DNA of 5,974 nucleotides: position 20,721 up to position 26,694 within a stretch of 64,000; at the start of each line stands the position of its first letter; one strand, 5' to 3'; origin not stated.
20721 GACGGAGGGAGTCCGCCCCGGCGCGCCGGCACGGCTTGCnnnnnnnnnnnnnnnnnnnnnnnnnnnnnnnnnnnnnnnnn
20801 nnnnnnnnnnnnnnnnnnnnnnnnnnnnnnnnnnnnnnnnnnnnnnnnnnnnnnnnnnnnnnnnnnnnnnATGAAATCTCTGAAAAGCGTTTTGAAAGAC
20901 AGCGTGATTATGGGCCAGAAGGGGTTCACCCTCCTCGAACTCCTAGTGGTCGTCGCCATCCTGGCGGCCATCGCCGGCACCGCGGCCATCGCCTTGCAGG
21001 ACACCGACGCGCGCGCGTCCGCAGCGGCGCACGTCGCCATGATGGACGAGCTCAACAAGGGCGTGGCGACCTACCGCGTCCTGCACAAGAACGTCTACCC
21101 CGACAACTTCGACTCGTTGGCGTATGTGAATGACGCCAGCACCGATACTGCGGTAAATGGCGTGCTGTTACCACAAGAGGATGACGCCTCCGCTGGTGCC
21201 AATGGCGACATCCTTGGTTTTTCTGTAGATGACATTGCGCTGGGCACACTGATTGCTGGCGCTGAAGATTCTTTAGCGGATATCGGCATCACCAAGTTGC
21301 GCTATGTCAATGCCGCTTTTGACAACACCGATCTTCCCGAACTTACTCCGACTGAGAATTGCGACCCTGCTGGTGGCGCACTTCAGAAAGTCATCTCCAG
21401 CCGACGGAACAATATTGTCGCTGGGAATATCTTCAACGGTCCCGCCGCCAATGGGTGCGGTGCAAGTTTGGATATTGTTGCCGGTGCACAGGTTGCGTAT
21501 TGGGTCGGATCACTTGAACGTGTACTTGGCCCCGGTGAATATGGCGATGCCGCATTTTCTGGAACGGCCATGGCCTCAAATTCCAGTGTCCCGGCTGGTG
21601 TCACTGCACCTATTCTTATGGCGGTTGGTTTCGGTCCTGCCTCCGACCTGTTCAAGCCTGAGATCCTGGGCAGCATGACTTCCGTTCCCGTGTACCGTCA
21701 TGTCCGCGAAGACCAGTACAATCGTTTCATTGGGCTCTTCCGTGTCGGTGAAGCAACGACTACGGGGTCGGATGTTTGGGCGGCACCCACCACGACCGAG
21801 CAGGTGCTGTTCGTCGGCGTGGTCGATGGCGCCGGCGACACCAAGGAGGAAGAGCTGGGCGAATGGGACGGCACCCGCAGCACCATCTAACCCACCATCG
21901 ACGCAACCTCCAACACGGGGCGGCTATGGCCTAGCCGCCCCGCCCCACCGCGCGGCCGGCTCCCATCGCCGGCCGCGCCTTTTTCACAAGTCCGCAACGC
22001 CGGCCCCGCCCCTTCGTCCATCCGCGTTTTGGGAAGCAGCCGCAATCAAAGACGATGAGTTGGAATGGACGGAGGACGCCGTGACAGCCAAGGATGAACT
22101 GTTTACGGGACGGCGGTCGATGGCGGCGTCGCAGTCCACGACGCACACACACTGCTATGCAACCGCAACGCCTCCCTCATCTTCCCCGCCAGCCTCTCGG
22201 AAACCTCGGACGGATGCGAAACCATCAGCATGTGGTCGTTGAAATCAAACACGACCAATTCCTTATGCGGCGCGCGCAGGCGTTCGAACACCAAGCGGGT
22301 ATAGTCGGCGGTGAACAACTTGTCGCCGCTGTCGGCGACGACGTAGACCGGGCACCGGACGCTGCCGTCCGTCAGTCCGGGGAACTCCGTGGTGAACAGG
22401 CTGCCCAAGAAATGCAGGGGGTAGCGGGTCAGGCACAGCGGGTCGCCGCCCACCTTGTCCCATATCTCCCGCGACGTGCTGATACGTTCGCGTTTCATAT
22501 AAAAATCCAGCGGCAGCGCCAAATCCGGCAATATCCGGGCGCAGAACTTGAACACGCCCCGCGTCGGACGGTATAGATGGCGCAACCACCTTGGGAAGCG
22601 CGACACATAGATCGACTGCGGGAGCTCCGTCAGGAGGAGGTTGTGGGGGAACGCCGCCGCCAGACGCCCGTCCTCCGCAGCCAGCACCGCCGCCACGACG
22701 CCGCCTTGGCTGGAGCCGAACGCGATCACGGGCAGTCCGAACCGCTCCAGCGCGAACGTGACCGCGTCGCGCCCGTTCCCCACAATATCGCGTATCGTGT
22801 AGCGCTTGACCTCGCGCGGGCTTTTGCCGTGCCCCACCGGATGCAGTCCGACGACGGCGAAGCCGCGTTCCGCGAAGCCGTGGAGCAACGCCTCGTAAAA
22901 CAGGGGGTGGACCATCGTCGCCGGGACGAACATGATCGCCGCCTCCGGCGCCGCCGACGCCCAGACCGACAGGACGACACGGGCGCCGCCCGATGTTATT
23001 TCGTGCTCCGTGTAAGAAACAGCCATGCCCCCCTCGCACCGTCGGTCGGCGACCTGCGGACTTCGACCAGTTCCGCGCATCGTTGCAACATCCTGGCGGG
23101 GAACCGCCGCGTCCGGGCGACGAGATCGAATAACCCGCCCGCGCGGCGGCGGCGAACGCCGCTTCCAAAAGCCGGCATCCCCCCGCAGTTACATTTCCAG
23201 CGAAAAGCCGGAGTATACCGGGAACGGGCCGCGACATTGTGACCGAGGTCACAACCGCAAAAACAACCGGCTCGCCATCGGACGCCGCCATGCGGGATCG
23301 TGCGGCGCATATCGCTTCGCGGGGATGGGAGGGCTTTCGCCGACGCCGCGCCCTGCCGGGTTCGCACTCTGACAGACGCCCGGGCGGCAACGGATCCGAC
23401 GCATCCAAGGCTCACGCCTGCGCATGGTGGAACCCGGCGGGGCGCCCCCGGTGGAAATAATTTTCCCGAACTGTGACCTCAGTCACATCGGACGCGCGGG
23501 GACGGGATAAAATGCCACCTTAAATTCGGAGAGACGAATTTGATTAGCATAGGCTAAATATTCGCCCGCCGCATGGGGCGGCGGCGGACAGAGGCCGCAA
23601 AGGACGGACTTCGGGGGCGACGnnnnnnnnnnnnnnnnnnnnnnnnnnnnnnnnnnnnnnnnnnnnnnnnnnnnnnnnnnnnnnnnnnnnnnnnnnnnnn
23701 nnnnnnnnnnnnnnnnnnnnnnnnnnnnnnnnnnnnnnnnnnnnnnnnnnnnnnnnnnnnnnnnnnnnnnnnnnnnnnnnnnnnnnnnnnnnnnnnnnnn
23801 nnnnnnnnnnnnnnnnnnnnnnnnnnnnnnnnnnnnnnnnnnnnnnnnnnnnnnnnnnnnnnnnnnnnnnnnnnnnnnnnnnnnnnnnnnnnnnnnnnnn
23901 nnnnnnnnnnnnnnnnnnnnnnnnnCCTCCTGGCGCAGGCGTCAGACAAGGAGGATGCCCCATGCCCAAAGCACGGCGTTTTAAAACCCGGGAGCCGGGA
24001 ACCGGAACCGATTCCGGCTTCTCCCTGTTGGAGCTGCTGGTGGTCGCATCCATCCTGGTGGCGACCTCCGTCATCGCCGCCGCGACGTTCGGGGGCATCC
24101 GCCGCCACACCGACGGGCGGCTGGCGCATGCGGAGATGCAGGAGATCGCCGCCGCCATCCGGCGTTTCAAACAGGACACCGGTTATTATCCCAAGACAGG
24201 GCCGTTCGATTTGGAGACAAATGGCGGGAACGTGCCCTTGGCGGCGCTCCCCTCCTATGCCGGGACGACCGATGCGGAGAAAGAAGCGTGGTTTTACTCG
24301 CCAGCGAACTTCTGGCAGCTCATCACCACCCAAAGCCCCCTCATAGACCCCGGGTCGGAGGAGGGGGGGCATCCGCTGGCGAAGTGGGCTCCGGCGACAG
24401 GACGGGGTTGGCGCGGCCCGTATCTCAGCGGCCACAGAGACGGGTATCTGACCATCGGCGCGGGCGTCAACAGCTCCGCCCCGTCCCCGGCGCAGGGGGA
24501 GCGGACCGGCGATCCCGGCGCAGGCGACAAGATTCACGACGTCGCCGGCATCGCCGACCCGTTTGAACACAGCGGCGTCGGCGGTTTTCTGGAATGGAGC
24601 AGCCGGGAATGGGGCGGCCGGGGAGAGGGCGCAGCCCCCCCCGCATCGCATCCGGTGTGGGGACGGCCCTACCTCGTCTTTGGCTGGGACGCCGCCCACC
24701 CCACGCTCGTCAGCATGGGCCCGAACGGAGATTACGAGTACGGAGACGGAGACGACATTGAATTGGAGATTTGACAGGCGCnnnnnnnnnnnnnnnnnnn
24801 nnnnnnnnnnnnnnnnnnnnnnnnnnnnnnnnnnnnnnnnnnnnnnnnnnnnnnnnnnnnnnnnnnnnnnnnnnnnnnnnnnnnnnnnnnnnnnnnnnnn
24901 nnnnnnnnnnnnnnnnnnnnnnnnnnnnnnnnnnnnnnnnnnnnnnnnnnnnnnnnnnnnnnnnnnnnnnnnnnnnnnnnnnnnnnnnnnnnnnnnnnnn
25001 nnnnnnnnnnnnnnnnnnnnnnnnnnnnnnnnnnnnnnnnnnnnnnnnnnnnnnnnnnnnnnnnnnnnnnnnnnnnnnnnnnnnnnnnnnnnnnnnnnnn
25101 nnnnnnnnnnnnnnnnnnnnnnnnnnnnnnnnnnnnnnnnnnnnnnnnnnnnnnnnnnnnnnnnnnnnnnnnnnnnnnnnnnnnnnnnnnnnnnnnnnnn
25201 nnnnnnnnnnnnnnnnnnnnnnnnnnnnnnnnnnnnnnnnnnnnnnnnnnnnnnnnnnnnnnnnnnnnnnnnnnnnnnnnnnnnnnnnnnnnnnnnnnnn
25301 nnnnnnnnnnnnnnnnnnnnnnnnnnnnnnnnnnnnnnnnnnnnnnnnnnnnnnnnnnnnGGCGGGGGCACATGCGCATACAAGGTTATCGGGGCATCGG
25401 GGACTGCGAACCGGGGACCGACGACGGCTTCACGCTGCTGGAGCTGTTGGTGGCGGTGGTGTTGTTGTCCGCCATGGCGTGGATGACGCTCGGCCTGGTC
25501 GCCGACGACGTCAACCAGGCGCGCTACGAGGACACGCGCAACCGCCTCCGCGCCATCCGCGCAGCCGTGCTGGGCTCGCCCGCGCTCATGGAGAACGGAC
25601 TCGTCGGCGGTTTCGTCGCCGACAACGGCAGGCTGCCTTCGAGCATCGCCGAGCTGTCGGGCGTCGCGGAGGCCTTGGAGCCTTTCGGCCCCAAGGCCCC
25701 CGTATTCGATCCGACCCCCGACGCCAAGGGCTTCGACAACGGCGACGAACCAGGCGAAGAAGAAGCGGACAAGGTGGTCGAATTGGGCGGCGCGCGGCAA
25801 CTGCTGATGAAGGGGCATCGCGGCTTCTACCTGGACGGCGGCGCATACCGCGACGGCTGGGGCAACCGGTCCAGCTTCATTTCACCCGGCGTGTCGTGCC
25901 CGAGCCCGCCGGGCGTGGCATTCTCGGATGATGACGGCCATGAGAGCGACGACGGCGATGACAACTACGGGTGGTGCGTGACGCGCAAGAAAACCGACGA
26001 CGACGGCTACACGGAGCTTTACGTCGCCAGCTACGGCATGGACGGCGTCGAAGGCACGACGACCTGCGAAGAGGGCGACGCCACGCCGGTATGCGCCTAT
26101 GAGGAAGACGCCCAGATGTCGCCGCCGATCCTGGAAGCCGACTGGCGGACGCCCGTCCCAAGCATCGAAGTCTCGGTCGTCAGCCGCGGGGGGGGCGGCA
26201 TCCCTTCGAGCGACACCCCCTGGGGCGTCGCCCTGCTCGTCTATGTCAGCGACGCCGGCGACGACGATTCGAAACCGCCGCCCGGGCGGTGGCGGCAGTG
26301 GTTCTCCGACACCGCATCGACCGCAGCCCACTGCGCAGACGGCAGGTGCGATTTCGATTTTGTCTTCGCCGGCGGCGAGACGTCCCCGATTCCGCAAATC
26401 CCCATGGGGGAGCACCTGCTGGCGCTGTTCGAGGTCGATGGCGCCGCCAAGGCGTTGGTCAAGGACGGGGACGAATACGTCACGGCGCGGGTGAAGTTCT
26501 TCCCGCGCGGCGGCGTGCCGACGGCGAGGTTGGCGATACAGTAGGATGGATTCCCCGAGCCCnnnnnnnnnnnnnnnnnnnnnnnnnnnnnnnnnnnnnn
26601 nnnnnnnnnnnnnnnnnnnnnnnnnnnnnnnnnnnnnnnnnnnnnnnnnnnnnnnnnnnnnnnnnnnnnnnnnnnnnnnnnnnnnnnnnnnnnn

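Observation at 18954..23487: Four perfect CRP-type palindromes (TGTGA-N6-TCACA) within 4.5 kb, placed upstream of DAHP synthase and the pilin/pilus-cluster genes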

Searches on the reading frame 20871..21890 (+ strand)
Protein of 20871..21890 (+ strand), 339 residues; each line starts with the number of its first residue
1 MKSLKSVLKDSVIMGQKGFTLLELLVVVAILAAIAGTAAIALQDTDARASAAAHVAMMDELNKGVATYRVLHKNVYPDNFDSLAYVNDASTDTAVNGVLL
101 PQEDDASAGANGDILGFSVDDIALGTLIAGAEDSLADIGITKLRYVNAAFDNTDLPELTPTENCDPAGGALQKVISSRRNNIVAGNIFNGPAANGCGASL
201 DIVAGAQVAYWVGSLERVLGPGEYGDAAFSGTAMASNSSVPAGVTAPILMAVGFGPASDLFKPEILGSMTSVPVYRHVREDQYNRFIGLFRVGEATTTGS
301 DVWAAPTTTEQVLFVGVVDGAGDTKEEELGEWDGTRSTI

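Call 10: search_protein_families(library=pfam, proteins=[window:20871-21890:+], max_evalue=0.01)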
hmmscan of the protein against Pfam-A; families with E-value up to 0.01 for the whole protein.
window:20871-21890:+ (339 aa): 1 family
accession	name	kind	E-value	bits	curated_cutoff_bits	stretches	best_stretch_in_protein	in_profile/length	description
PF07963.17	N_methyl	-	4.9e-07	29.5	21.2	1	15-38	3-26/27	Prokaryotic N-terminal methylation motif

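Call 29: find_related_loci(query=A1, collection=metagenome_contigs, flank=6000)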
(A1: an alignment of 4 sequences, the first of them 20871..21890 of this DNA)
Query A1 (339 aa) in metagenome_contigs; peptide patterns used: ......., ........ (x = any residue, [..] = any of these).
287 stretches matched a pattern; 66 encode a relative of the query (tblastn E <= 1e-3); 66 distinct loci.
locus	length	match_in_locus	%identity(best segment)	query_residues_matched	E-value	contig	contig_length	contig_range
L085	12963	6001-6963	59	16-339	1e-101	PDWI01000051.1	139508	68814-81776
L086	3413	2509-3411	57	33-336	2e-97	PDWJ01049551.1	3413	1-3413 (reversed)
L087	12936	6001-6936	59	16-339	7e-94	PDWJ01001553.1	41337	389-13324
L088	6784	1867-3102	54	16-339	6e-90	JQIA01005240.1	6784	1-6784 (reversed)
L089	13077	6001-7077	51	1-339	3e-85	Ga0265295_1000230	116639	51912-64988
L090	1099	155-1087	52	16-339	4e-92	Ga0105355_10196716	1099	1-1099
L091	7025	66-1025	51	4-339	2e-84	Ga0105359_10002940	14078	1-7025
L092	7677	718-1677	51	4-339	2e-84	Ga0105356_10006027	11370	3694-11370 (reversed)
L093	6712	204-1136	50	16-339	4e-83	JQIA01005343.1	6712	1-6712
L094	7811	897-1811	48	16-339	3e-82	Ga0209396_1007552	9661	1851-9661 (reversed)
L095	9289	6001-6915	48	16-339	3e-82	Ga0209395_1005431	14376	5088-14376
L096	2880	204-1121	51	16-339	3e-79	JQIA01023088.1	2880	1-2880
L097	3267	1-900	50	27-339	1e-78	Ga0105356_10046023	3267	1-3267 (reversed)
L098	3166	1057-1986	52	16-339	5e-78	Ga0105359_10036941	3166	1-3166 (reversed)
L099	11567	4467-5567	51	16-339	1e-76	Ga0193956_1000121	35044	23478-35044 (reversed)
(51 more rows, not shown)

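Call 56: search_protein_families(library=ncbifam, proteins=[window:20871-21890:+], max_evalue=0.001)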
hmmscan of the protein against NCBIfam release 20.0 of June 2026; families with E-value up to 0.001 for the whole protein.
window:20871-21890:+ (339 aa): 4 families
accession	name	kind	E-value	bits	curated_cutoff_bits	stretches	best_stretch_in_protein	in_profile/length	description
TIGR02532.1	IV_pilin_GFxxxE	domain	3e-07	30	16.3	1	16-38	1-23/24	prepilin-type N-terminal cleavage/methylation domain-containing protein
TIGR01710.1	typeII_sec_gspG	equivalog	2e-06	27.8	88.85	1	17-91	1-74/134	type II secretion system major pseudopilin GspG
TIGR01708.2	typeII_sec_gspH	equivalog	1.2e-05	25.4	80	1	16-50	1-35/169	type II secretion system minor pseudopilin GspH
NF007862.0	PRK10574.1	equivalog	0.00054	20.1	138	1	14-44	2-32/145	prepilin peptidase-dependent pilin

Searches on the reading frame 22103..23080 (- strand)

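Call 10: search_protein_families(library=pfam, proteins=[window:22103-23080:-], max_evalue=0.01)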
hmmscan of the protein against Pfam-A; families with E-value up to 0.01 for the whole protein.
window:22103-23080:- (325 aa): 3 families
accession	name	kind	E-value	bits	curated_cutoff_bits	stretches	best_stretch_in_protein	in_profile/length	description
PF12146.15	Hydrolase_4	-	1.4e-15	57.7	27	1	44-286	2-235/239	Serine aminopeptidase, S33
PF00561.26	Abhydrolase_1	-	1.6e-10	41.6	25.8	1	58-290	13-245/245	alpha/beta hydrolase fold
PF12697.13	Abhydrolase_6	-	4.2e-09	37.8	26.3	1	51-295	3-216/217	Alpha/beta hydrolase family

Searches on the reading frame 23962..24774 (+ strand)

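Call 10: search_protein_families(library=pfam, proteins=[window:23962-24774:+], max_evalue=0.01)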
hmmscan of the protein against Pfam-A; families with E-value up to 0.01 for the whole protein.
window:23962-24774:+ (270 aa): 1 family
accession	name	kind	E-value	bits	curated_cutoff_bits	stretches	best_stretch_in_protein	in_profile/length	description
PF07963.17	N_methyl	-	0.0044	17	21.2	1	18-38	5-25/27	Prokaryotic N-terminal methylation motif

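Call 56: search_protein_families(library=ncbifam, proteins=[window:23962-24774:+], max_evalue=0.001)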
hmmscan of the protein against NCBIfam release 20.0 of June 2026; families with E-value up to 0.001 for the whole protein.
window:23962-24774:+ (270 aa): 1 family
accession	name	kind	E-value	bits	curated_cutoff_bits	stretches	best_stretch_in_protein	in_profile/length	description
TIGR01710.1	typeII_sec_gspG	equivalog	1.6e-05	24.9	88.85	1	18-79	1-62/134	type II secretion system major pseudopilin GspG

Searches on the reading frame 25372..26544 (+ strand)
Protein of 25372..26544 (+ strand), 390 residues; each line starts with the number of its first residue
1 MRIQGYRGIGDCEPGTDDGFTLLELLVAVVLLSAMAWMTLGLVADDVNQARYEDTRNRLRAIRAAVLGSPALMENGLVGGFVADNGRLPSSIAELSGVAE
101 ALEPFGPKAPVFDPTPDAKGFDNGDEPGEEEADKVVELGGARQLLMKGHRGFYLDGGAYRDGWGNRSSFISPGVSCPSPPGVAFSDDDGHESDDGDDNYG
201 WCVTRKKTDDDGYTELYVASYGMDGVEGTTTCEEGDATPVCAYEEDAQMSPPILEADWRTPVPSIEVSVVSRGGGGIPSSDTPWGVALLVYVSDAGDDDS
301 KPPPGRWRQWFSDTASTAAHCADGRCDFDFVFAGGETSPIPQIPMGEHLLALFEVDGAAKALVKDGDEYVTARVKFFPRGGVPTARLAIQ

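Call 8: search_protein_families(library=pfam, proteins=[window:25372-26544:+], max_evalue=0.01)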
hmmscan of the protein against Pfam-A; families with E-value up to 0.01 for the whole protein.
window:25372-26544:+ (390 aa): 2 families
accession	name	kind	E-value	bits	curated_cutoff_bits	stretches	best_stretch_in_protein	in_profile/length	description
PF07963.17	N_methyl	-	2.7e-05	24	21.2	1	19-38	6-25/27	Prokaryotic N-terminal methylation motif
PF02628.20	COX15-CtaA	-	0.0089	15.5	29.9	0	25-86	150-208/322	Cytochrome oxidase assembly protein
